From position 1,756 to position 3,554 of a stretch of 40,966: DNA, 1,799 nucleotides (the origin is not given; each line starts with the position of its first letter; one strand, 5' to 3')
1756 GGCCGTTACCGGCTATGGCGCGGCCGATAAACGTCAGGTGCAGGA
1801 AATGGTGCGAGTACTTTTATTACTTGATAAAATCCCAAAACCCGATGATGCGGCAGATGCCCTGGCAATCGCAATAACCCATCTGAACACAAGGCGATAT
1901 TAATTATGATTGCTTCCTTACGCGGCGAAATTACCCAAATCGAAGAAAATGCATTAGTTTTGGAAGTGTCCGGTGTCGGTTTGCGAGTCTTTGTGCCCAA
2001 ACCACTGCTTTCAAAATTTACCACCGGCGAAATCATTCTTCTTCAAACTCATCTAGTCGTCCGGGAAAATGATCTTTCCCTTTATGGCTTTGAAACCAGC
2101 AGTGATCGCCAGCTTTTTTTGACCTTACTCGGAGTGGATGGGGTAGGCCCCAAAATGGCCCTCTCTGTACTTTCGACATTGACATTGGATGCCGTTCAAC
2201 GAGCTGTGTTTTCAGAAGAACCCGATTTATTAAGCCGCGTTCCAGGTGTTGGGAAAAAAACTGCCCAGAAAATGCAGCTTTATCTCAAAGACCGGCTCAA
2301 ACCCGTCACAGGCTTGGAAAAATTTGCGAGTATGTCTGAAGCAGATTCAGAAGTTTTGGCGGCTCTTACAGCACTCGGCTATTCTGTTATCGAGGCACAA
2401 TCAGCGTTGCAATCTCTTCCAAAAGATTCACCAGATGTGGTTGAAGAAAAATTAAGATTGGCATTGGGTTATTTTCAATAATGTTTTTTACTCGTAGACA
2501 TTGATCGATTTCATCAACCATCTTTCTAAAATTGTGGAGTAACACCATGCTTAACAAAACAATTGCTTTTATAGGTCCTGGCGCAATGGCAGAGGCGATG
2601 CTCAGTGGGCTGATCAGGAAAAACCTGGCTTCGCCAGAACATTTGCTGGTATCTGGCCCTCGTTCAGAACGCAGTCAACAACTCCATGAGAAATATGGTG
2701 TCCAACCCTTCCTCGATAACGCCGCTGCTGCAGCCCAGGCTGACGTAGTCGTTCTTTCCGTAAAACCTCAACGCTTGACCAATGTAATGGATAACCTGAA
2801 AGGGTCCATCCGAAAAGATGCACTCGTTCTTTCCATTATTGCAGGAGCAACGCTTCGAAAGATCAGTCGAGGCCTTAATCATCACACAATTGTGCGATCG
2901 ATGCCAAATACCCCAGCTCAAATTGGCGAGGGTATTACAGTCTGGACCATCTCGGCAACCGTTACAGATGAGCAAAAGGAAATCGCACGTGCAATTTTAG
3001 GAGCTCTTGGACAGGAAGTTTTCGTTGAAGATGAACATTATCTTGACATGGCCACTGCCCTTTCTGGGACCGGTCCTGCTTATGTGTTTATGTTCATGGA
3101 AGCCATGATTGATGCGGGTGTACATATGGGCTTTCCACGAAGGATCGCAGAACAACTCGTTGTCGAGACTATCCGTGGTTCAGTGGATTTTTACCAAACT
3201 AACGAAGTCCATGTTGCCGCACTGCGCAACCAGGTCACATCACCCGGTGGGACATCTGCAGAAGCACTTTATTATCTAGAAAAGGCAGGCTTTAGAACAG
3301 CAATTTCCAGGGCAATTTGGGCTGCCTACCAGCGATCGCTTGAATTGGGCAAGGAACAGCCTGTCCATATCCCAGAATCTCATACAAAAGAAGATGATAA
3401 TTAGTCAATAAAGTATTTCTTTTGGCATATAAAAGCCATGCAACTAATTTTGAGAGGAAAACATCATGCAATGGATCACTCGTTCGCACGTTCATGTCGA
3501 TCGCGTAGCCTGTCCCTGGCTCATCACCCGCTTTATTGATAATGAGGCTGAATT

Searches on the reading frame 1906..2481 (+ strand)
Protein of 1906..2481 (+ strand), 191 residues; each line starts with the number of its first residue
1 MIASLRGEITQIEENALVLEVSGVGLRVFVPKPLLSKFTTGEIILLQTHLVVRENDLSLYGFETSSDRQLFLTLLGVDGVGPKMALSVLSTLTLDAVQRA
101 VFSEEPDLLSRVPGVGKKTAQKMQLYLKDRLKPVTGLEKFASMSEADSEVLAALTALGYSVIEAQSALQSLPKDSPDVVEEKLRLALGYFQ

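Call 21: search_protein_families(library=pfam, proteins=[window:1906-2481:+], max_evalue=0.01)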
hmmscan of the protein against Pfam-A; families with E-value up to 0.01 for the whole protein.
window:1906-2481:+ (191 aa): 8 families
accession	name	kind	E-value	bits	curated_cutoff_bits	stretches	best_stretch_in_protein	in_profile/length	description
PF01330.27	RuvA_N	-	4e-19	68.9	23.6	1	1-61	1-61/61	RuvA N terminal domain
PF14520.12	HHH_5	-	3.9e-16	59.7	27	1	71-129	1-57/57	Helix-hairpin-helix domain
PF00633.29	HHH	-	4.2e-07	29.9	24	0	107-122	11-26/30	Helix-hairpin-helix motif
PF21176.3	RecR_HhH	-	3.3e-06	27.3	27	1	109-127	8-26/45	RecR, helix-hairpin-helix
PF07499.19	RuvA_C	-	5.2e-06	27.3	24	1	148-187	4-43/47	RuvA, C-terminal domain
PF12826.13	HHH_2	-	2.1e-05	25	27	0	73-99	36-62/64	Helix-hairpin-helix motif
PF01367.25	5_3_exonuc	-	0.0023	18.8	40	0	107-123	18-34/97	5'-3' exonuclease, C-terminal SAM fold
PF14716.13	HHH_8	-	0.0073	17.1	30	0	103-128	46-69/73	Helix-hairpin-helix domain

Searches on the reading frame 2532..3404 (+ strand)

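Call 21: search_protein_families(library=pfam, proteins=[window:2532-3404:+], max_evalue=0.01)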
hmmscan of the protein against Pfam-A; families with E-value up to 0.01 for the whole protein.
window:2532-3404:+ (290 aa): 5 families
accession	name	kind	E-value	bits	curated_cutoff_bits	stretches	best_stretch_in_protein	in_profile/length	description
PF14748.11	P5CR_dimer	-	9.6e-37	125.9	25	1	168-272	1-105/105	Pyrroline-5-carboxylate reductase dimerisation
PF03807.23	F420_oxidored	-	1.1e-18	68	21.6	1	10-105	1-94/94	NADP oxidoreductase coenzyme F420-dependent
PF01488.26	Shikimate_DH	-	0.00044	20.8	24.3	1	7-83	11-89/138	Shikimate / quinate 5-dehydrogenase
PF03446.21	NAD_binding_2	-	0.0016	18.9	21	1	10-99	1-89/161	NAD binding domain of 6-phosphogluconate dehydrogenase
PF01210.29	NAD_Gly3P_dh_N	-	0.0018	18.7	23.1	1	59-109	59-107/158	NAD-dependent glycerol-3-phosphate dehydrogenase N-terminus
